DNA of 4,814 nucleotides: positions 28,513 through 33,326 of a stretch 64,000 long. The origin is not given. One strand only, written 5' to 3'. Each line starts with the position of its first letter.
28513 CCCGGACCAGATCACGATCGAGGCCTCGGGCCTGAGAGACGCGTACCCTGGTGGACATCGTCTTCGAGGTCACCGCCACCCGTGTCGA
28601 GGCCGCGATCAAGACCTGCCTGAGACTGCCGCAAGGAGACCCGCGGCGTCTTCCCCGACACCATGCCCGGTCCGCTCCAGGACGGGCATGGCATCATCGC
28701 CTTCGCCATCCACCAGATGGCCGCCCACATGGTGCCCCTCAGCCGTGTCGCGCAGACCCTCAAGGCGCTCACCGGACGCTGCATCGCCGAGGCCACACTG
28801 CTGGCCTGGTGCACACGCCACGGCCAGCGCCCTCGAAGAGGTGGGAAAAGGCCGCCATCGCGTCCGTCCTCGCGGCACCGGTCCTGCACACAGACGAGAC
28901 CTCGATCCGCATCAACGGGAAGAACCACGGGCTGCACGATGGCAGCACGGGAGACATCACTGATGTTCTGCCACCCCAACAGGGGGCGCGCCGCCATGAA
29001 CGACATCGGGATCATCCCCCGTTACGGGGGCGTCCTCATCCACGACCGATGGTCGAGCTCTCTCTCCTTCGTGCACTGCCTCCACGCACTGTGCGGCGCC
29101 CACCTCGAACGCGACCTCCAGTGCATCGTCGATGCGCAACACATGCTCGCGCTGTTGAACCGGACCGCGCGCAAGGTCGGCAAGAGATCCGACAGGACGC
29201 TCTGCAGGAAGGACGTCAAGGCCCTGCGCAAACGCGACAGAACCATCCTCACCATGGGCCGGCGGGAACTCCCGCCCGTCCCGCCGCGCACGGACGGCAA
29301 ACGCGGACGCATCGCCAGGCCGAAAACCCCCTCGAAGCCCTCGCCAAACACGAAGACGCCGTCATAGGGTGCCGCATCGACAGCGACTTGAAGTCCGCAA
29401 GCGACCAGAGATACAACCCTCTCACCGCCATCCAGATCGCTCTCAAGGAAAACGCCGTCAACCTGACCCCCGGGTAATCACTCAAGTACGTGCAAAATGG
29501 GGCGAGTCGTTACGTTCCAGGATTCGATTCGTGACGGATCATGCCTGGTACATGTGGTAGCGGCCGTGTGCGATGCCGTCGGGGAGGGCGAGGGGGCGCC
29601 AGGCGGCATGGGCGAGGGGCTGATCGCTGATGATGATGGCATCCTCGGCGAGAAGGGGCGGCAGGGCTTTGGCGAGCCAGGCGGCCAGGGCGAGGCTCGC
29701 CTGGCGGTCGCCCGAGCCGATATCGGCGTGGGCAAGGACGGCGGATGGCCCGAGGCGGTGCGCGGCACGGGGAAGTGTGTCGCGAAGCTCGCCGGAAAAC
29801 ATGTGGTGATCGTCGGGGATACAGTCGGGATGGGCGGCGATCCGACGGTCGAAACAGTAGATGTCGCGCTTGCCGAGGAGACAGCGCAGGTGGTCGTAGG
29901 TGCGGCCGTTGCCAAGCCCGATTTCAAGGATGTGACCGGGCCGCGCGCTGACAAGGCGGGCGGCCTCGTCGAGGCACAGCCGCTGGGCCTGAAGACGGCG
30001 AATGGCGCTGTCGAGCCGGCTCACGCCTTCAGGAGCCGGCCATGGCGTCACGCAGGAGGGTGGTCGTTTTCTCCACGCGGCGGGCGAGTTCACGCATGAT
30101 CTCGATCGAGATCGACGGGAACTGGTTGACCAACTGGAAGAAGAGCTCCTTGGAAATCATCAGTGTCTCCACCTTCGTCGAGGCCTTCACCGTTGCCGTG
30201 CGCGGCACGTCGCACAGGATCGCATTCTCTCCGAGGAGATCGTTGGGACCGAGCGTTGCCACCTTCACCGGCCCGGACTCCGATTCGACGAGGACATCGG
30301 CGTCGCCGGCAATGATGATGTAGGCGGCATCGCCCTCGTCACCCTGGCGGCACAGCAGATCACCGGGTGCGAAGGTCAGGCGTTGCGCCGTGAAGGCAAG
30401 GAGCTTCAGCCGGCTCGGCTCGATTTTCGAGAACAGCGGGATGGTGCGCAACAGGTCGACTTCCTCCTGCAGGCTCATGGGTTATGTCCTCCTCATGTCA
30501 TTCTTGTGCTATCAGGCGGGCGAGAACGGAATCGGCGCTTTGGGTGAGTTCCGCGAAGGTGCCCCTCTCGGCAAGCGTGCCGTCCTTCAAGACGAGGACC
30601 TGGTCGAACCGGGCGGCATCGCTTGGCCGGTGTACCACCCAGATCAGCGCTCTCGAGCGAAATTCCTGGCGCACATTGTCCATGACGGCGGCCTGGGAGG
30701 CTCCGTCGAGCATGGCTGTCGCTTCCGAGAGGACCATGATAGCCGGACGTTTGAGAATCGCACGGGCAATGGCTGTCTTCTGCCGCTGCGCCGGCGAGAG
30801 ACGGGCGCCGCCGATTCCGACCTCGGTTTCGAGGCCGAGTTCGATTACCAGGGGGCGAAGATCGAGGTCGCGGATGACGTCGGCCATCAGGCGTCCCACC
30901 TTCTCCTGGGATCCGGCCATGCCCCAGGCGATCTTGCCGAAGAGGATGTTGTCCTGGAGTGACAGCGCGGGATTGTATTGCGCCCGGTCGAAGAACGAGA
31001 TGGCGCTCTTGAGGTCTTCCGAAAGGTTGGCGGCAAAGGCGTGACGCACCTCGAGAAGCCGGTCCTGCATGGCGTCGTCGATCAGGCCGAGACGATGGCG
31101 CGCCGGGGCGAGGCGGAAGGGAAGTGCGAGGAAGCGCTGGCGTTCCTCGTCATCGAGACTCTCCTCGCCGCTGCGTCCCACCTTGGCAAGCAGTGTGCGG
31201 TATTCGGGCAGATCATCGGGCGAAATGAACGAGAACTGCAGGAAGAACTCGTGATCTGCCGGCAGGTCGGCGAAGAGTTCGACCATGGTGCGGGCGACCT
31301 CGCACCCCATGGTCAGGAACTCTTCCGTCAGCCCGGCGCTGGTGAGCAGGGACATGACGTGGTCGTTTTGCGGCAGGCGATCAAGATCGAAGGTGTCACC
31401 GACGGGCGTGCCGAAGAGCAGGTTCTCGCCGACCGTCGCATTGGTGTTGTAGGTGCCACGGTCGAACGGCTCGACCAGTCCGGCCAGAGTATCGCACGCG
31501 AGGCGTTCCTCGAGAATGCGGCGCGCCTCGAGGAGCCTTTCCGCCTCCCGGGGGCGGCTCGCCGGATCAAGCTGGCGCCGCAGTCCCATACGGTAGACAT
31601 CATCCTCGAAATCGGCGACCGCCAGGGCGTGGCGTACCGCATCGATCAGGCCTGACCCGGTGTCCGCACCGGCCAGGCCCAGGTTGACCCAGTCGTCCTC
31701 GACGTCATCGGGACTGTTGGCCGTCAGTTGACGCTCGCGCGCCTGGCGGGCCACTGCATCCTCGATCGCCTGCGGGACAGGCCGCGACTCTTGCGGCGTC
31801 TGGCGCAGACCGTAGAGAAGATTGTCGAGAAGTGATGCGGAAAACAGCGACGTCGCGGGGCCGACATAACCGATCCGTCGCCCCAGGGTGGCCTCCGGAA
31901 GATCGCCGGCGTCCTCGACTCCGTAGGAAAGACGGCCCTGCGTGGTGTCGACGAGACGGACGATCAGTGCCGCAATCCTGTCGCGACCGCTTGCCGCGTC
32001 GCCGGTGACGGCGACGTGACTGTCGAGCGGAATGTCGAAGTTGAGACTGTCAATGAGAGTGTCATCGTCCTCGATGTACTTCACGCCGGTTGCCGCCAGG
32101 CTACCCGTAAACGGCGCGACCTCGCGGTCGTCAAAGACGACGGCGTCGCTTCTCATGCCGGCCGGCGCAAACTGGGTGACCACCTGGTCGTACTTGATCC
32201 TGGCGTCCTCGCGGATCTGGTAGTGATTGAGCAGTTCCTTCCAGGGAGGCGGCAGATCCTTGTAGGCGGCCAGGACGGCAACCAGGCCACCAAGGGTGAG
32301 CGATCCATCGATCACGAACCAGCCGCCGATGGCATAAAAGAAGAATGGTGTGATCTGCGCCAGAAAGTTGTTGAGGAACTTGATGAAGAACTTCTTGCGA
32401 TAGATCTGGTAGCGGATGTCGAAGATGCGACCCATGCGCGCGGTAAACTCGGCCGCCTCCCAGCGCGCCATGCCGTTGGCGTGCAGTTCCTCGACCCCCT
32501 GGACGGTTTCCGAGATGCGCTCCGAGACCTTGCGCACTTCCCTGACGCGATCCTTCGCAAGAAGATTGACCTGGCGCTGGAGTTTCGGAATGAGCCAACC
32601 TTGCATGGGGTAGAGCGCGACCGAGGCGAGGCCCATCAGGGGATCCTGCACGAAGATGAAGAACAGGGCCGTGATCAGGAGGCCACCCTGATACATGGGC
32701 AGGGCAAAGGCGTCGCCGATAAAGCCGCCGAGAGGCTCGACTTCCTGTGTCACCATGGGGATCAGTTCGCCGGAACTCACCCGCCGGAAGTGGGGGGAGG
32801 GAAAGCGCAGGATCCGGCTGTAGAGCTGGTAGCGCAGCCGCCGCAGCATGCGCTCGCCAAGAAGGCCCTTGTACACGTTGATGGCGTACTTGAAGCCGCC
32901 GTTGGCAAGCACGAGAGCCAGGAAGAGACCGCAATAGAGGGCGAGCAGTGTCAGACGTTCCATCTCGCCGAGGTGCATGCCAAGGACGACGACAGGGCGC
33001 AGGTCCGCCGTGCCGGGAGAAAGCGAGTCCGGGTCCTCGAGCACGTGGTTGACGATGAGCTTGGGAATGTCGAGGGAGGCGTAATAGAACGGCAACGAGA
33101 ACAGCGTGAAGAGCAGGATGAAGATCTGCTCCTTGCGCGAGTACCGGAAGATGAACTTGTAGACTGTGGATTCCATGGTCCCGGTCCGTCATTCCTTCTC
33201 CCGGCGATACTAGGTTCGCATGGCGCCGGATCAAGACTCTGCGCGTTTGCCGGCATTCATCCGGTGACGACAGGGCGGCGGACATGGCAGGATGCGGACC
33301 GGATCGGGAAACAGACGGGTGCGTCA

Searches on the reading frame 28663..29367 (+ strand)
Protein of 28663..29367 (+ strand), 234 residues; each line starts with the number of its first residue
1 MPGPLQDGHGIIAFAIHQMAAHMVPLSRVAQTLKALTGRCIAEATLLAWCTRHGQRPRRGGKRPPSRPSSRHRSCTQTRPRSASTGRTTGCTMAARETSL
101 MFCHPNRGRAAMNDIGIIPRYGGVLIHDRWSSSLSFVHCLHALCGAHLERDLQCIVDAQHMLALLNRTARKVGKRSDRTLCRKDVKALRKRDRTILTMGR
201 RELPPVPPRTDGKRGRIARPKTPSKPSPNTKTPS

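Call 62: search_protein_families(library=pfam, max_evalue=0.01, proteins=[window:28663-29367:+])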
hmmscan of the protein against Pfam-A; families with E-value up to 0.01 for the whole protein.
window:28663-29367:+ (234 aa): 1 family
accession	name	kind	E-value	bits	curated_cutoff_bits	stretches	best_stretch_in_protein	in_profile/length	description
PF03050.20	DDE_Tnp_IS66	-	5.3e-09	36.3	23.1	1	96-160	103-168/284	Transposase IS66 family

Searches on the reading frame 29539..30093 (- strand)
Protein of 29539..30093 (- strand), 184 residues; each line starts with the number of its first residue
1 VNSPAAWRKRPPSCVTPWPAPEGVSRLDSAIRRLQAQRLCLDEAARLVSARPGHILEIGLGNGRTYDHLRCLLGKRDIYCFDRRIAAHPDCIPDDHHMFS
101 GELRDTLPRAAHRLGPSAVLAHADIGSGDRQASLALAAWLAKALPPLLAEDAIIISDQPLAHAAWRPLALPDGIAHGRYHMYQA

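Call 62: search_protein_families(library=pfam, max_evalue=0.01, proteins=[window:29539-30093:-])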
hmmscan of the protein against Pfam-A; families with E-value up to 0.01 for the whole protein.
window:29539-30093:- (184 aa): 1 family
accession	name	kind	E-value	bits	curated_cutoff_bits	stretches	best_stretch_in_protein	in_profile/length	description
PF12692.13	Methyltransf_17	-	5.4e-49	166.7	27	1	25-183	2-159/160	S-adenosyl-L-methionine methyltransferase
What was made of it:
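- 29539..30093 (-): SAM-dependent methyltransferase (Methyltransf_17), last gene of the divergent exporter unit. The true start is probably downstream of the longest-ORF start. Pfam PF12692, E 5e-49 (call 62).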

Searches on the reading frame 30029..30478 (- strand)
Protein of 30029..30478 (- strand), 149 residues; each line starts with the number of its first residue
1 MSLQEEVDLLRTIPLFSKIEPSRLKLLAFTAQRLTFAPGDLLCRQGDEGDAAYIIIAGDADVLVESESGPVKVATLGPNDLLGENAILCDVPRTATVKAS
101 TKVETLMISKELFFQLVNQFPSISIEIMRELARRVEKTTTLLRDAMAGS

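Call 62: search_protein_families(library=pfam, max_evalue=0.01, proteins=[window:30029-30478:-])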
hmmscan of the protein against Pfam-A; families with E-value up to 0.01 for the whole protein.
window:30029-30478:- (149 aa): 1 family
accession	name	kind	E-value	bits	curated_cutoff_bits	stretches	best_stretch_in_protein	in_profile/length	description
PF00027.35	cNMP_binding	-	9.4e-20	70.8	27.5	1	35-119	3-88/89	Cyclic nucleotide-binding domain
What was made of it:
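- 30029..30478 (-): Stand-alone cyclic-nucleotide-binding protein (149 aa, no DNA-binding domain detected). Pfam cNMP_binding, E 9e-20 (call 62).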

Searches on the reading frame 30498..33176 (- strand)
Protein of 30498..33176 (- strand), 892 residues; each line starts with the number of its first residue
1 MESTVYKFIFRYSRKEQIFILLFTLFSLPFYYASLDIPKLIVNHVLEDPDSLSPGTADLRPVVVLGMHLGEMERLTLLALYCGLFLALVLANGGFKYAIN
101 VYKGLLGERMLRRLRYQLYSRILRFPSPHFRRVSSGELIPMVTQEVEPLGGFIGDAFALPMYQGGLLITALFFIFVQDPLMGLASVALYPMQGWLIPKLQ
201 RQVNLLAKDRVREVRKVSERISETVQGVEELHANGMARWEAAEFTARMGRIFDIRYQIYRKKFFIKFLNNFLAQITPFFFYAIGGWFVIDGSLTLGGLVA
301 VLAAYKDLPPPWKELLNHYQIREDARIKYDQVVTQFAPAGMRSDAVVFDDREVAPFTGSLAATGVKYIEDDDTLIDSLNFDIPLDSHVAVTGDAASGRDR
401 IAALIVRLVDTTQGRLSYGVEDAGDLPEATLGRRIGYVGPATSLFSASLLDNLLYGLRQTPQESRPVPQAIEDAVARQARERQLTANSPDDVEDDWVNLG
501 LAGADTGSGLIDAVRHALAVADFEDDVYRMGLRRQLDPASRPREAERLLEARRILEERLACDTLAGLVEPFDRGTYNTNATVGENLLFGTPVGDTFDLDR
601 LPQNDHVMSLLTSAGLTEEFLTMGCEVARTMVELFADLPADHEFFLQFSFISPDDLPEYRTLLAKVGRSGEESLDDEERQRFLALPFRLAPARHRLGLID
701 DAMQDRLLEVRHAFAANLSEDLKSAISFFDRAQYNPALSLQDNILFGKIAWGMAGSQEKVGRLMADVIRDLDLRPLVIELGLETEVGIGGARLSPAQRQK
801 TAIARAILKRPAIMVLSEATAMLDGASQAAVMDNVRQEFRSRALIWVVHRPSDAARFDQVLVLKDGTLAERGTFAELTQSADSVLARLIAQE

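Call 12: search_protein_families(library=pfam, max_evalue=1, proteins=[window:30498-33176:-])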
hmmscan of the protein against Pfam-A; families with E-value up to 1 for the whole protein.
window:30498-33176:- (892 aa): 2 families
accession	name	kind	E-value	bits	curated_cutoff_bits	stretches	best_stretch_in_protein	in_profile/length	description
PF00664.28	ABC_membrane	-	1.2e-20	74.8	28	1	77-302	39-264/274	ABC transporter transmembrane region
PF00005.33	ABC_tran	-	1.6e-09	38.9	25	2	726-821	61-137/137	ABC transporter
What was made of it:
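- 30498..33176 (-): MsbA-like ABC exporter-type protein (892 aa). It has a ~300-aa insertion in the nucleotide-binding domain and non-canonical ATPase motifs. Homolog of S. meliloti SMb21269. Pfam ABC_membrane plus a weak ABC_tran hit (call 12).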

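Call 17: search_solved_structures(query=window:30498-33176:-, max_evalue=0.001)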
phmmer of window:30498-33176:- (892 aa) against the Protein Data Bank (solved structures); distinct sequences matched with E-value up to 0.001: 365 (the best 60 are shown).
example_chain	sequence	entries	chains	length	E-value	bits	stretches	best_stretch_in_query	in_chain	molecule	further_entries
8woi_A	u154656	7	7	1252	1e-42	149.6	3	781-889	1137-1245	ABC transporter B family member 19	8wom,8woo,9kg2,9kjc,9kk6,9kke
8wp0_A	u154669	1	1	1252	7.2e-42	146.8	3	781-889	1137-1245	ABC transporter B family member 19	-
8zpx_B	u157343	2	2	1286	1.4e-41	145.8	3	779-890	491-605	ABC transporter B family member 1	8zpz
9juj_A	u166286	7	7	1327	1.8e-41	145.5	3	779-890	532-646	ABC transporter B family member 1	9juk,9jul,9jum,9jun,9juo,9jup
8zq4_B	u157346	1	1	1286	1e-40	142.9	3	779-890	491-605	ABC transporter B family member 1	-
4f4c_A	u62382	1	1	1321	1.9e-39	138.7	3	780-879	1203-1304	Multidrug resistance protein pgp-1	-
9oe1_A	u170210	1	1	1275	2.8e-39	138.2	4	782-880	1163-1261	ATP-binding cassette, sub-family B (MDR/TAP), member 4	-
9ody_A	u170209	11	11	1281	2.8e-39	138.2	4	782-880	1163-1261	ATP-binding cassette, sub-family B (MDR/TAP), member 4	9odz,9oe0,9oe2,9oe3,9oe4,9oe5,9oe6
9n1y_A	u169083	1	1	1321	2.1e-36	128.7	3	782-880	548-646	Bile salt export pump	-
7dv5_U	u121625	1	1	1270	2.2e-36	128.6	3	782-880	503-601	Bile salt export pump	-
36cg_U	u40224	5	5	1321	2.5e-36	128.4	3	782-880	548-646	Bile salt export pump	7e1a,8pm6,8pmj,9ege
9nfi_A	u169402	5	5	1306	6.1e-36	127.2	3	780-878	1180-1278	Permeability Glycoprotein (P-gp)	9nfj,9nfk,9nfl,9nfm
8pmd_A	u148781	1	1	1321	6.7e-36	127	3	782-880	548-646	Bile salt export pump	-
7qkr_A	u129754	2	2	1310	4.9e-35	124.2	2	739-879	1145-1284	Plasma membrane ATP-binding cassette transporter required for the export of a-factor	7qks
6qex_A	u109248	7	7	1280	6.1e-35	123.8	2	782-880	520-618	Multidrug resistance protein 1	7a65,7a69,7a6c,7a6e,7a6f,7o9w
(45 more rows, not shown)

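Call 29: search_protein_families(library=ncbifam, max_evalue=0.01, proteins=[window:30498-33176:-])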
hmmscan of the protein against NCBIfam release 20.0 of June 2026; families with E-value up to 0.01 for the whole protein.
window:30498-33176:- (892 aa): 140 families (the best 25 are shown)
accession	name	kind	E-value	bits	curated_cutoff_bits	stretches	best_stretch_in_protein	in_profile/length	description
TIGR02203.1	MsbA_lipidA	equivalog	5.6e-55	186.9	602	2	84-477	60-450/572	lipid A export permease/ATP-binding protein MsbA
NF045513.1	HepA_fam_ABC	equivalog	6.4e-47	160.3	725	2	10-464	29-479/610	heterocyst formation ABC transporter subunit HepA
TIGR03796.1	NHLM_micro_ABC1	equivalog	2.4e-46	158.3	853.3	2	78-476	194-594/710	NHLP family bacteriocin export ABC transporter peptidase/permease/ATPase subunit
TIGR02857.1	CydD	equivalog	4.1e-41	141.5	435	2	73-479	38-440/529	thiol reductant ABC exporter subunit CydD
TIGR02204.1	MsbA_rel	hypoth_equivalog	6.1e-40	137.4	780.4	3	739-882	429-566/576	ABC transporter, permease/ATP-binding protein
TIGR00958.1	3a01208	subfamily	3.8e-39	134.5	874.6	3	779-888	604-710/711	antigen peptide transporter 2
TIGR03375.1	type_I_sec_LssB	subfamily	5.4e-39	134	693.1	2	76-460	187-568/696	type I secretion system permease/ATPase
TIGR01846.1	type_I_sec_HlyB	subfamily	2.7e-35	121.8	725.55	2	779-890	580-690/694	type I secretion system permease/ATPase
TIGR03797.1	NHLM_micro_ABC2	equivalog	3.6e-35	121.6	709.4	2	780-889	576-682/686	NHLP bacteriocin export ABC transporter permease/ATPase subunit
NF008381.0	PRK11176.1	equivalog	4.8e-33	114.4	867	2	778-880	466-568/582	lipid A ABC transporter ATP-binding protein/permease MsbA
TIGR02868.1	CydC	equivalog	6.6e-33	114.1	329.05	2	109-460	83-436/530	thiol reductant ABC exporter subunit CydC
TIGR01193.1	bacteriocin_ABC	subfamily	1.3e-31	109.9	523.85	2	725-880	549-698/708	peptide cleavage/export ABC transporter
NF010178.0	PRK13657.1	equivalog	4.1e-30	104.8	733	2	779-883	458-562/588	glucan ABC transporter ATP-binding protein/ permease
NF008364.0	PRK11160.1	equivalog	7e-30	104.2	630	2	720-882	410-566/575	heme ABC transporter ATP-binding protein/permease CydC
NF008379.0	PRK11174.1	equivalog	1.9e-29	102.8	684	2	722-890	421-582/588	heme ABC transporter permease/ATP-binding protein CydD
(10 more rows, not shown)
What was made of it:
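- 30498..33176 (-): The MsbA model is split across residues 84-477 and 779-889 (call 29).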
